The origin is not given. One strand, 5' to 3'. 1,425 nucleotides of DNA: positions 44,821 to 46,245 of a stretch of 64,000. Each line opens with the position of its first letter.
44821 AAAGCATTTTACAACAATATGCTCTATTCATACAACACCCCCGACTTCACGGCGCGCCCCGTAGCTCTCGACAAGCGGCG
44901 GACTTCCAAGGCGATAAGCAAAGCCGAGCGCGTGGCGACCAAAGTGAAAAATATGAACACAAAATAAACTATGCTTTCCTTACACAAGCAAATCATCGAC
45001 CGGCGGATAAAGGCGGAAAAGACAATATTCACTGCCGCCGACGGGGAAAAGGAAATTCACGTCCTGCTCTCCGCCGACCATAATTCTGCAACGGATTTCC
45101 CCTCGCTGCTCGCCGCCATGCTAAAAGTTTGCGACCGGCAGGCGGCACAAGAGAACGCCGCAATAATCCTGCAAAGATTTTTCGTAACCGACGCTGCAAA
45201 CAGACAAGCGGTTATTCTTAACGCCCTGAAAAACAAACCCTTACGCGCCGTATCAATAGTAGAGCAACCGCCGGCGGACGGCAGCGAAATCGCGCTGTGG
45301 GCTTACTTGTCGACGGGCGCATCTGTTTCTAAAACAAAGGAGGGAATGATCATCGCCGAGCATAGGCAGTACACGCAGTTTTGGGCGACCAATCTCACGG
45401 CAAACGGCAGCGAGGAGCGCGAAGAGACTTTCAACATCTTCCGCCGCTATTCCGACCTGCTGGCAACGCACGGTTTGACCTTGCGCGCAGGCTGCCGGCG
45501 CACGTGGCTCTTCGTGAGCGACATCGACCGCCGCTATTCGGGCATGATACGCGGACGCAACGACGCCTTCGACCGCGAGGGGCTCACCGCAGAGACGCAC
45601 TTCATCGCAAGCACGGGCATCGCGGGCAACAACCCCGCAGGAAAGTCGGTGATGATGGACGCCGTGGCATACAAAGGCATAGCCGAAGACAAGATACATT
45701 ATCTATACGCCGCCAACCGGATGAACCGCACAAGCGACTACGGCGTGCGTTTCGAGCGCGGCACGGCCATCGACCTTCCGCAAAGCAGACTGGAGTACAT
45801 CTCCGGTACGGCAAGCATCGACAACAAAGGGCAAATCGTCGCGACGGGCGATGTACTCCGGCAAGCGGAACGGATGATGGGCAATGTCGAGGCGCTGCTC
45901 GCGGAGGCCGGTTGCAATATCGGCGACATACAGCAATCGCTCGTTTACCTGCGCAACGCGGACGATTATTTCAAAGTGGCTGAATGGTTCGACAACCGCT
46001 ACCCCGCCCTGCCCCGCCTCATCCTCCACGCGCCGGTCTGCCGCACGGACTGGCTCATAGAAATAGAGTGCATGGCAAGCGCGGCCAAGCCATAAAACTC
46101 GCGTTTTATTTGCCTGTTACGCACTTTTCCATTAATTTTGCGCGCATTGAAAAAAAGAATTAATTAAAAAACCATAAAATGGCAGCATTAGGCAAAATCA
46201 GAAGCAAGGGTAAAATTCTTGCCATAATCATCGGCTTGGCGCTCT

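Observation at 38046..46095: Six-gene operon built on a tandemly duplicated pair of a polytopic membrane protein and a CXXCH propeller lipoprotein, with no assignable function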

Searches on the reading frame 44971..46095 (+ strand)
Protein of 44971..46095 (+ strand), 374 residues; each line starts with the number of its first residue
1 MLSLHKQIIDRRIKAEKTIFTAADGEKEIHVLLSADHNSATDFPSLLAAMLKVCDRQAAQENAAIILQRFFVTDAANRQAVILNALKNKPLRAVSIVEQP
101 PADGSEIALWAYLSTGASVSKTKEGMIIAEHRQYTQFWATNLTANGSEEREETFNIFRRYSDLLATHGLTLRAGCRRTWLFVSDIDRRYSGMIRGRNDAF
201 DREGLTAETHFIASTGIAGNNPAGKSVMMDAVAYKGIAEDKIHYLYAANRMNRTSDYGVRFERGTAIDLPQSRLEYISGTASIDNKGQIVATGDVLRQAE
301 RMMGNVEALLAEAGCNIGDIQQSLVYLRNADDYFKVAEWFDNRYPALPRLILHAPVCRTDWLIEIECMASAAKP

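Call 3: search_protein_families(library=pfam, proteins=[window:44971-46095:+], max_evalue=0.01)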
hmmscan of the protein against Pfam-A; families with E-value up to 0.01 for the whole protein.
window:44971-46095:+ (374 aa): 1 family
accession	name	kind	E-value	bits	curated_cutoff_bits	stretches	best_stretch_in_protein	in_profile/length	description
PF01042.26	Ribonuc_L-PSP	-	4e-12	46.6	27.3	1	273-369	19-119/121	Endoribonuclease L-PSP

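Call 4: search_protein_families(library=ncbifam, proteins=[window:44971-46095:+], max_evalue=0.01)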
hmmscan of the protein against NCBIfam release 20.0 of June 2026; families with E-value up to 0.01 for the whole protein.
window:44971-46095:+ (374 aa): 4 families
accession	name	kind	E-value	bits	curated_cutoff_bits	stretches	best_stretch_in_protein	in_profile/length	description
TIGR04444.1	chori_FkbO_Hyg5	subfamily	1.2e-12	47.7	325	1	116-368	47-310/311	FkbO/Hyg5 family chorismatase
TIGR00004.1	TIGR00004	subfamily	9.1e-10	38.8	106.25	1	273-369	24-123/125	Rid family detoxifying hydrolase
TIGR03610.1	RutC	equivalog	9.2e-08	32.2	169.1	1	274-369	27-124/127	pyrimidine utilization protein C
NF008490.0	PRK11401.1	equivalog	0.001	18.9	222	1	286-341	39-92/129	enamine/imine deaminase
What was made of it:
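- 44971..46095 (+): CHOR: cytoplasmic two-domain RidA/chorismatase-fold protein, 374 aa. PF01042 and TIGR04444 (47.7 bits, below cut-off) in calls 3 and 4.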

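Call 8: search_solved_structures(query=window:44971-46095:+, max_evalue=1, show_alignments=2)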
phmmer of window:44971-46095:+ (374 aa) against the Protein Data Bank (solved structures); distinct sequences matched with E-value up to 1: 48.
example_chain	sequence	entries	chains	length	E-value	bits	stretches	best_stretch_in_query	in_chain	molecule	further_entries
2dyy_A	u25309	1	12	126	9.5e-08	35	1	274-369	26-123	UPF0076 protein PH0854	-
1x25_A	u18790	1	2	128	2.3e-05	27.1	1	275-370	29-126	Hypothetical UPF0076 protein ST0811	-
5ag3_A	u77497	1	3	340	7.6e-05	25.4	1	174-367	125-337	PUTATIVE PTERIDINE-DEPENDENT DIOXYGENASE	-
5yu2_A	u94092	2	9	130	8.3e-05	25.3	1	274-344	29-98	Translation initiation inhibitor homologue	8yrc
7cd2_A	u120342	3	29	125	9.9e-05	25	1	273-369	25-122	YabJ protein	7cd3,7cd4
1qd9_A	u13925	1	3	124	0.00012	24.7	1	273-369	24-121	PURINE REGULATORY PROTEIN YABJ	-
5y6u_A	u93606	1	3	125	0.00013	24.7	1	273-369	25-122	YabJ protein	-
2csl_A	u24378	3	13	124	0.0002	24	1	275-370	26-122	protein translation initiation inhibitor | translation initiation inhibitor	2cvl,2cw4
1oni_A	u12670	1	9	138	0.00025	23.7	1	273-347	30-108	14.5 kDa translational inhibitor protein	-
1nq3_A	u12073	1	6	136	0.00026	23.7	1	273-347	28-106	14.3 kDa perchloric acid soluble protein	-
8qoq_A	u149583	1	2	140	0.00027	23.6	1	273-348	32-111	2-iminobutanoate/2-iminopropanoate deaminase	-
6tcc_A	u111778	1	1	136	0.0003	23.5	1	272-369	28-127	ribonuclease UK114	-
8qou_A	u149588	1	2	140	0.00032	23.4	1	273-347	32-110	2-iminobutanoate/2-iminopropanoate deaminase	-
8qos_A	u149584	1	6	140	0.00032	23.3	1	273-347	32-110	2-iminobutanoate/2-iminopropanoate deaminase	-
9n80_A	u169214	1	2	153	0.00033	23.3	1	273-347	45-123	2-iminobutanoate/2-iminopropanoate deaminase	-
4bps_A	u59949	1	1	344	0.00044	22.9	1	176-369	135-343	FKBO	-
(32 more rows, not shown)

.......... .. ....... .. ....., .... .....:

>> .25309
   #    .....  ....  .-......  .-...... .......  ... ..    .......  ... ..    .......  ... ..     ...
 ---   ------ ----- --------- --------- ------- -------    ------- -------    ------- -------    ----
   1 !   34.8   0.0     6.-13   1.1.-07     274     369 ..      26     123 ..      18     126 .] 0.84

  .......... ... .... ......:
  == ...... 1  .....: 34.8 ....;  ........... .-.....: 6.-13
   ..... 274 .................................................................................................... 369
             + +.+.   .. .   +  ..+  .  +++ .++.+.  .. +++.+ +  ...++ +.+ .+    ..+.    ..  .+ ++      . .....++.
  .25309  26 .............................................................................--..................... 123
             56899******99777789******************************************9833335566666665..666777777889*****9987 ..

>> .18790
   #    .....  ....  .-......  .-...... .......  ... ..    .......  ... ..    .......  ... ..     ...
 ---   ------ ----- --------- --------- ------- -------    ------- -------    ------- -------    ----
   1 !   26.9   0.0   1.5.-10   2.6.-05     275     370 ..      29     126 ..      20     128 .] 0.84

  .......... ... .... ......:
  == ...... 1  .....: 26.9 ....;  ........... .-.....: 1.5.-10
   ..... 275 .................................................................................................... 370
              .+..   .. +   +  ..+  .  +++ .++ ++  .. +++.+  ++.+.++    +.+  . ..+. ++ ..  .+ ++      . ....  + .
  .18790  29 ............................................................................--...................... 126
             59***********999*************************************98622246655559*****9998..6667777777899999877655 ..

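Call 71: search_solved_structures(query=window:44971-46095:+, max_evalue=0.001, show_alignments=3)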
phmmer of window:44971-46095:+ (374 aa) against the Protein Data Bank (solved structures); distinct sequences matched with E-value up to 0.001: 25.
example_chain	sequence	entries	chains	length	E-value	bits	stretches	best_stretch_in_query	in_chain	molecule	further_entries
2dyy_A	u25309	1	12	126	9.5e-08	35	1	274-369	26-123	UPF0076 protein PH0854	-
1x25_A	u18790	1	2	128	2.3e-05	27.1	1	275-370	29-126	Hypothetical UPF0076 protein ST0811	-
5ag3_A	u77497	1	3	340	7.6e-05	25.4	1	174-367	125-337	PUTATIVE PTERIDINE-DEPENDENT DIOXYGENASE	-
5yu2_A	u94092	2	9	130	8.3e-05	25.3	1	274-344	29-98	Translation initiation inhibitor homologue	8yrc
7cd2_A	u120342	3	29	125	9.9e-05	25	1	273-369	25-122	YabJ protein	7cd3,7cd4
1qd9_A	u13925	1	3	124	0.00012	24.7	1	273-369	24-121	PURINE REGULATORY PROTEIN YABJ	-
5y6u_A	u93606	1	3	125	0.00013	24.7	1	273-369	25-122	YabJ protein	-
2csl_A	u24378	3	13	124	0.0002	24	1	275-370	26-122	protein translation initiation inhibitor | translation initiation inhibitor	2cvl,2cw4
1oni_A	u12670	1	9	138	0.00025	23.7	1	273-347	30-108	14.5 kDa translational inhibitor protein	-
1nq3_A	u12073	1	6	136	0.00026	23.7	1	273-347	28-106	14.3 kDa perchloric acid soluble protein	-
8qoq_A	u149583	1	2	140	0.00027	23.6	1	273-348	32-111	2-iminobutanoate/2-iminopropanoate deaminase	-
6tcc_A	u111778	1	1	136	0.0003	23.5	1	272-369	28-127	ribonuclease UK114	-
8qou_A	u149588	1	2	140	0.00032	23.4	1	273-347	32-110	2-iminobutanoate/2-iminopropanoate deaminase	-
8qos_A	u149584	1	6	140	0.00032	23.3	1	273-347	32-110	2-iminobutanoate/2-iminopropanoate deaminase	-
9n80_A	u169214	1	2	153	0.00033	23.3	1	273-347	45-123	2-iminobutanoate/2-iminopropanoate deaminase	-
4bps_A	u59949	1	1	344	0.00044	22.9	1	176-369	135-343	FKBO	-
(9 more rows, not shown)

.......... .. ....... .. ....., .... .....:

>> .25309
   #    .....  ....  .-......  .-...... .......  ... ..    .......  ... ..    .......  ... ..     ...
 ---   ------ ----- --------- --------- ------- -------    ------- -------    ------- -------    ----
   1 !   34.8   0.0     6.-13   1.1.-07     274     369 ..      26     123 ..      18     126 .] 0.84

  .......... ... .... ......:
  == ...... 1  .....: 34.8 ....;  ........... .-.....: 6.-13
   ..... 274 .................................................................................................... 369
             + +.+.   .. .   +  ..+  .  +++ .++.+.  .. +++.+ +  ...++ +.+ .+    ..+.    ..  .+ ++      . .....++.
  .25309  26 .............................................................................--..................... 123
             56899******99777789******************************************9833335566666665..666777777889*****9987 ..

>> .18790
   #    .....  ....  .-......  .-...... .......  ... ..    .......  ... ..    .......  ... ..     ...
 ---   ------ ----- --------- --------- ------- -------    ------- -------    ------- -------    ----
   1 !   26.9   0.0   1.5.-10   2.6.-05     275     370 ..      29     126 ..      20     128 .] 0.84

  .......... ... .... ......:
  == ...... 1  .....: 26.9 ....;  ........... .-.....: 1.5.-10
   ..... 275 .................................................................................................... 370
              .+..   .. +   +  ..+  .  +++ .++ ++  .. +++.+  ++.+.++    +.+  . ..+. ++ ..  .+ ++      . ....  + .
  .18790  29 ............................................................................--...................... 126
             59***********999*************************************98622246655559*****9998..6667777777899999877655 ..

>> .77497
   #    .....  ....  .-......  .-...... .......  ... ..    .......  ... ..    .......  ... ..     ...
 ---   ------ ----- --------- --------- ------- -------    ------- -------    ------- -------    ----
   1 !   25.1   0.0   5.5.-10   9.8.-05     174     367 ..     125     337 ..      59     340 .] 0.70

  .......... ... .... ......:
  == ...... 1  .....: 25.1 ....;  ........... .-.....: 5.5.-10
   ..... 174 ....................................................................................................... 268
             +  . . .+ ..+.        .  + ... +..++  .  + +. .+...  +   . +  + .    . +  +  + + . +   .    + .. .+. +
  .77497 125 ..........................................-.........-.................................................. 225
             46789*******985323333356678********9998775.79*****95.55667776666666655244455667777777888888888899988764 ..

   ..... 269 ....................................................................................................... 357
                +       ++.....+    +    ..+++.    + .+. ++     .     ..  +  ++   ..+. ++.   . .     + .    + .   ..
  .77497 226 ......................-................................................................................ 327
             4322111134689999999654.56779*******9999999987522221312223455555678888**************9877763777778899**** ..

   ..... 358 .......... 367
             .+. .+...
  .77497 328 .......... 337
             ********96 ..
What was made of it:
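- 44971..46095 (+): Aligns over both domains to PDB 5ag3 and 4bps (calls 8, 71).
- On FkbO/Hyg5/XanB2 chorismatase: Residues 174-367 align to residues 125-337 of 5ag3, including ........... against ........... (call 71).
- Closest known: FkbO/Hyg5/XanB2 chorismatases. Same: The alignment includes the C-terminal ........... stretch (call 71).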

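Call 79: find_homologous_proteins(query=window:44971-46095:+, max_evalue=0.00001)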
Query window:44971-46095:+ (374 aa): 3988 proteins with E <= 0.00001 among 8000 candidates; the best 120 are listed.
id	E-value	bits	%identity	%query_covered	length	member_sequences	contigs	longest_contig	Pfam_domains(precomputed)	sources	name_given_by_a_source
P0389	2.2e-231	785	93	100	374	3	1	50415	PF01042.27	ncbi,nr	ncbi:MAG: hypothetical protein LUI08_03430 [Prevotella sp.]|nr:hypothetical protein [Prevotella sp.]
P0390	7.9e-219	744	89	100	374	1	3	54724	PF01042.27,PF21168.3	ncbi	-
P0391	1.3e-133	464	57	97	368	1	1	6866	PF01042.27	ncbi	-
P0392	1.7e-132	460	57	97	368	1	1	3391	PF01042.27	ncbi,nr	ncbi:MAG: hypothetical protein LUC23_06405 [Prevotellaceae bacterium]|nr:hypothetical protein [Prevo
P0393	3.7e-131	456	58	97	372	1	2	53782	PF01042.27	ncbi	-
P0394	4.0e-131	456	58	97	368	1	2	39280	PF01042.27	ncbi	-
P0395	1.1e-126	441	56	95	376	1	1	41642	PF01042.27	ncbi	-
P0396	5.6e-124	432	54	98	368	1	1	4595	PF01042.27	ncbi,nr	ncbi:MAG: hypothetical protein LUB83_05340 [Prevotellaceae bacterium]|nr:hypothetical protein [Prevo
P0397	1.5e-121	424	40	97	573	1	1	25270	PF01042.27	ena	-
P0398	5.7e-121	422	52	97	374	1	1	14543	PF01042.27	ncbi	-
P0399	6.8e-115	402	55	95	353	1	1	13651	PF01042.27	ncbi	-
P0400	9.1e-114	399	55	95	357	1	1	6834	PF01042.27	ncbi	-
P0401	2.1e-108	381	51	95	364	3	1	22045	PF01042.27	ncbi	-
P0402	3.6e-106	374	49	97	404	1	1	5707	PF01042.27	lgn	-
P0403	1.5e-104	368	49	95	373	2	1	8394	PF01042.27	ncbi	-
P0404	3.9e-103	364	48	95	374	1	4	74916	PF01042.27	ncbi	-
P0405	3.0e-102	361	46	96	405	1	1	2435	PF01042.27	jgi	jgi:enamine deaminase RidA (YjgF/YER057c/UK114 family)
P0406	4.3e-101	357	49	98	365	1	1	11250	PF01042.27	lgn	-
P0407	2.2e-99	351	47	97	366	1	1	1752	PF01042.27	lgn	-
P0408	2.4e-96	341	45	98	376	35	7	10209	PF01042.27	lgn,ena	-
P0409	1.0e-95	339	47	93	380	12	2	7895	PF01042.27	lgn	-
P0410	1.2e-94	336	45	98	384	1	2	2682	PF01042.27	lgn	-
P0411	1.2e-94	336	50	82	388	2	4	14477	PF01042.27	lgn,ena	-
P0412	4.8e-94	334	47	89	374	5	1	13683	PF01042.27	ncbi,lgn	-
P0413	1.1e-91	326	45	93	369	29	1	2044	PF01042.27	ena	-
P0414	1.8e-91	325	44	97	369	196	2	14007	PF01042.27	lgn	-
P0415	2.6e-91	325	45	96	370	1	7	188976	PF01042.27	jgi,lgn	jgi:enamine deaminase RidA (YjgF/YER057c/UK114 family)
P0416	9.6e-91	323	49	84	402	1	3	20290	PF01042.27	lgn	-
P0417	1.0e-90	323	45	95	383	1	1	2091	PF01042.27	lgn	-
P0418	1.3e-90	322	43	96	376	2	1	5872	PF01042.27,PF21168.3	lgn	-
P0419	2.1e-90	322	43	98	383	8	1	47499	PF01042.27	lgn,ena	-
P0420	4.8e-90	321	49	82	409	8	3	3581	PF01042.27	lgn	-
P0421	6.2e-90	320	45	92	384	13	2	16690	PF01042.27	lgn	-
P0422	7.0e-90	320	46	92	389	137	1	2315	PF01042.27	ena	-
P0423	8.3e-90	320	45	94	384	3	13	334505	PF01042.27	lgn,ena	-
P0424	1.2e-89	319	43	96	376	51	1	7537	PF01042.27,PF21168.3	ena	-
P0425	1.3e-89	319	44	96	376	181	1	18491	PF01042.27,PF21168.3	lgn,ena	-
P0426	1.4e-89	319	43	96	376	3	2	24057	PF01042.27,PF21168.3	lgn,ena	-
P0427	5.8e-89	317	44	93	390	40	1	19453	PF01042.27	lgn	-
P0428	6.0e-89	317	44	96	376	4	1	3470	PF01042.27,PF21168.3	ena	-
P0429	6.1e-89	317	47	82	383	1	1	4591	PF01042.27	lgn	-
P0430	9.0e-89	316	47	89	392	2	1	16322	PF01042.27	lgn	-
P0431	9.3e-89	316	43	97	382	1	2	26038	PF01042.27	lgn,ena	-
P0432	9.8e-89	316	45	96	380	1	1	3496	PF01042.27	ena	-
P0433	1.2e-88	316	44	96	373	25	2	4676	PF01042.27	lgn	-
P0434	1.8e-88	315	43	96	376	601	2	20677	PF01042.27,PF21168.3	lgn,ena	-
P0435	1.9e-88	315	42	97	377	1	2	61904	PF01042.27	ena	-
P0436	1.9e-88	315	45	95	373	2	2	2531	PF01042.27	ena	-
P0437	2.0e-88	315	44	94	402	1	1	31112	PF01042.27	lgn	-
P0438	2.2e-88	315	44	94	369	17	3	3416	PF01042.27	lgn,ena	-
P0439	2.2e-88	315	43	92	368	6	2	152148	PF01042.27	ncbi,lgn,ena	-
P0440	2.2e-88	315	42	98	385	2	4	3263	PF01042.27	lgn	-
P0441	4.1e-88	314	43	93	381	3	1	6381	PF01042.27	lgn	-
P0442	4.2e-88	314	45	96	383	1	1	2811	PF01042.27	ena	-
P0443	4.2e-88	314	44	99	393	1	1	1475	PF01042.27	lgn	-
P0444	5.4e-88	314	48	82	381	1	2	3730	PF01042.27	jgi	-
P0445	7.9e-88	313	48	82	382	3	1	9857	PF01042.27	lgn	-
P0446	8.1e-88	313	44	98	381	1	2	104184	PF01042.27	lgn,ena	-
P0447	9.0e-88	313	45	87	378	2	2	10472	PF01042.27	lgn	-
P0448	9.5e-88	313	43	98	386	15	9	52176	PF01042.27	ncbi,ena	-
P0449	1.0e-87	313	44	95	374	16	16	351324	PF01042.27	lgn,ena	-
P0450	1.3e-87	312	46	81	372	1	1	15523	PF01042.27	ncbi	-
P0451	1.5e-87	312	44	97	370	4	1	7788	PF01042.27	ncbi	-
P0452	1.5e-87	312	43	96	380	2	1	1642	PF01042.27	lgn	-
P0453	1.7e-87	312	45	87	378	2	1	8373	PF01042.27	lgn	-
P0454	1.9e-87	312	44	92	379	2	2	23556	PF01042.27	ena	-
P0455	2.0e-87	312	45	95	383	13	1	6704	PF01042.27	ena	-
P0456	2.0e-87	312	45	88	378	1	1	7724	PF01042.27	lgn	-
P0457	2.1e-87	312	46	94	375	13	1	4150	PF01042.27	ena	-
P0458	2.9e-87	311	42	96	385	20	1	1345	PF01042.27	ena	-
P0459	3.8e-87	311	44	95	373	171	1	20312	PF01042.27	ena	-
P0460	4.0e-87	311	44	95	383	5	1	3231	PF01042.27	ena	-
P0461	4.3e-87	311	46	93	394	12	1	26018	PF01042.27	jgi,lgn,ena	-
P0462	5.0e-87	311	44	94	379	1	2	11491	PF01042.27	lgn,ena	-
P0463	5.3e-87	310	43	95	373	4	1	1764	PF01042.27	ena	-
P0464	5.9e-87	310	45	87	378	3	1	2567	PF01042.27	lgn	-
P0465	7.1e-87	310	42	99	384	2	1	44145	PF01042.27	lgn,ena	-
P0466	7.7e-87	310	43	94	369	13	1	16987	PF01042.27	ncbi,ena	-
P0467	7.7e-87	310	43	96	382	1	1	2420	PF01042.27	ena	-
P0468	8.3e-87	310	42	97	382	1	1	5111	PF01042.27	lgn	-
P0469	8.4e-87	310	41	98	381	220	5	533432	PF01042.27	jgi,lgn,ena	-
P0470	8.8e-87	310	46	83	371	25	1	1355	PF01042.27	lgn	-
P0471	1.0e-86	310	45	87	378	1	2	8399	PF01042.27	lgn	-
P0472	1.1e-86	309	43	96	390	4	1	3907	PF01042.27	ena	-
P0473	1.2e-86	309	45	87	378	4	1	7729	PF01042.27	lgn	-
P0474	1.3e-86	309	44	89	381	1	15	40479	PF01042.27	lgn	-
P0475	1.5e-86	309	43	99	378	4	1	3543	PF01042.27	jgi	-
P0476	1.5e-86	309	45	87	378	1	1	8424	PF01042.27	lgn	-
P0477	1.5e-86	309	45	87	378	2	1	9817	PF01042.27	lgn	-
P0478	1.6e-86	309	45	87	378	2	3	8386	PF01042.27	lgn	-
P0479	1.6e-86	309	45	87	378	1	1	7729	PF01042.27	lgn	-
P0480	1.8e-86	309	42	94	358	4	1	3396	PF01042.27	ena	-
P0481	1.9e-86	309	45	87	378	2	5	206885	PF01042.27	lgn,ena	-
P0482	2.0e-86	309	41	96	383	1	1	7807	PF01042.27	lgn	-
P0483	2.1e-86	308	45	87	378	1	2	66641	PF01042.27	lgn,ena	-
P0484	2.1e-86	308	45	87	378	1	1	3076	PF01042.27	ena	-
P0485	2.1e-86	308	42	98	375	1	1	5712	PF01042.27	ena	-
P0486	2.1e-86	308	45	87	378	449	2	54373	PF01042.27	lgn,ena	-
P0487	2.2e-86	308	41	97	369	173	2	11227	PF01042.27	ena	-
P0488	2.2e-86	308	45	87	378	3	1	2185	PF01042.27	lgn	-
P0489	2.2e-86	308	45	95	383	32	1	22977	PF01042.27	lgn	-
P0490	2.3e-86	308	47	83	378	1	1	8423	PF01042.27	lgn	-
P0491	2.9e-86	308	47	82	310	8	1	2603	PF01042.27,PF21168.3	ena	-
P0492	2.9e-86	308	44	95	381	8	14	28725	PF01042.27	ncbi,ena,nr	ncbi:MAG: hypothetical protein IJQ04_06540 [Prevotella sp.]|nr:hypothetical protein [Prevotella sp.]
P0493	3.0e-86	308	45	87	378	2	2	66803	PF01042.27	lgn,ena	-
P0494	3.0e-86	308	42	98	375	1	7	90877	PF01042.27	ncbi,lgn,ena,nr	ncbi:MAG: hypothetical protein IJ413_08260 [Bacteroides sp.]|nr:hypothetical protein [Bacteroides sp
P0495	3.0e-86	308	42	98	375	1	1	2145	PF01042.27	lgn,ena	-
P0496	3.0e-86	308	44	96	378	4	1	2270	PF01042.27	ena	-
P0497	3.0e-86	308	42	98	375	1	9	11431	PF01042.27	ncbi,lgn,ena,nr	ncbi:MAG: hypothetical protein J6J26_10045 [Bacteroides sp.]|nr:hypothetical protein [Bacteroides sp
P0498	3.0e-86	308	42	98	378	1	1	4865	PF01042.27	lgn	-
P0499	3.1e-86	308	42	98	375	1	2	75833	PF01042.27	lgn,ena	-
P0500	3.2e-86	308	42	97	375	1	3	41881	PF01042.27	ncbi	-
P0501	3.4e-86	308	45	87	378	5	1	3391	PF01042.27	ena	-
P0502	3.5e-86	308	43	97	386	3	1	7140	PF01042.27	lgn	-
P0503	3.6e-86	308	47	82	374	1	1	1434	PF01042.27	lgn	-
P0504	3.7e-86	308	42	98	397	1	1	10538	PF01042.27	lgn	-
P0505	3.8e-86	308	44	95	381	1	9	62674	PF01042.27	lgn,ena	-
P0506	4.0e-86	308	42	95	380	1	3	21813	PF01042.27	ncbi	-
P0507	4.0e-86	308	48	80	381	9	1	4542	PF01042.27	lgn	-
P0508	4.1e-86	308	42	98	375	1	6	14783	PF01042.27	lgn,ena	-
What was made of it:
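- Closest known: FkbO/Hyg5/XanB2 chorismatases. Same: Some homologues carry PF21168 (call 79).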

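Call 80: find_encoding_contigs(protein=P0469, flank=9000, max_places=1)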
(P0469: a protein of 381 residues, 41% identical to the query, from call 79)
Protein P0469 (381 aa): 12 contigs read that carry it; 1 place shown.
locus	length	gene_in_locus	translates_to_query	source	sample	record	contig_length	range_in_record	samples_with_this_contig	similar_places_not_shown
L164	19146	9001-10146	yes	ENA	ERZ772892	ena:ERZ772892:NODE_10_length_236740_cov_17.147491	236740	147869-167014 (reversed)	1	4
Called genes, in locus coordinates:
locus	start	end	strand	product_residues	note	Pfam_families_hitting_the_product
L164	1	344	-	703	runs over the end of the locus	PF03477:ATP-cone, PF13597:NRDD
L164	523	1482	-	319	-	PF01814:Hemerythrin, PF00196:GerE, PF08281:Sigma70_r4_2 (faint)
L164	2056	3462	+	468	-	-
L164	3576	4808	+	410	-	PF09375:Peptidase_M75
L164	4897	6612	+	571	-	PF00034:Cytochrom_C (faint), PF06537:DHOR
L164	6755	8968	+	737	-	PF05140:ResB, PF01578:Cytochrom_C_asm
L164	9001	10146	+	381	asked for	PF01042:Ribonuc_L-PSP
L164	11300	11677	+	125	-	-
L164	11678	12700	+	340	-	-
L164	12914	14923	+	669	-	PF22745:Nlig-Ia, PF01653:DNA_ligase_aden, PF03120:OB_DNA_ligase, PF03119:DNA_ligase_ZBD, PF14520:HHH_5 (faint), PF12826:HHH_2, PF00533:BRCT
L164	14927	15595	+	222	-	PF03483:B3_4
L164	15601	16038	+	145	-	PF00717:Peptidase_S24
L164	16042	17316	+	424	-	PF00817:IMS, PF11799:IMS_C, PF13438:DUF4113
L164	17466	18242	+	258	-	PF03724:META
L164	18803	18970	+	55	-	-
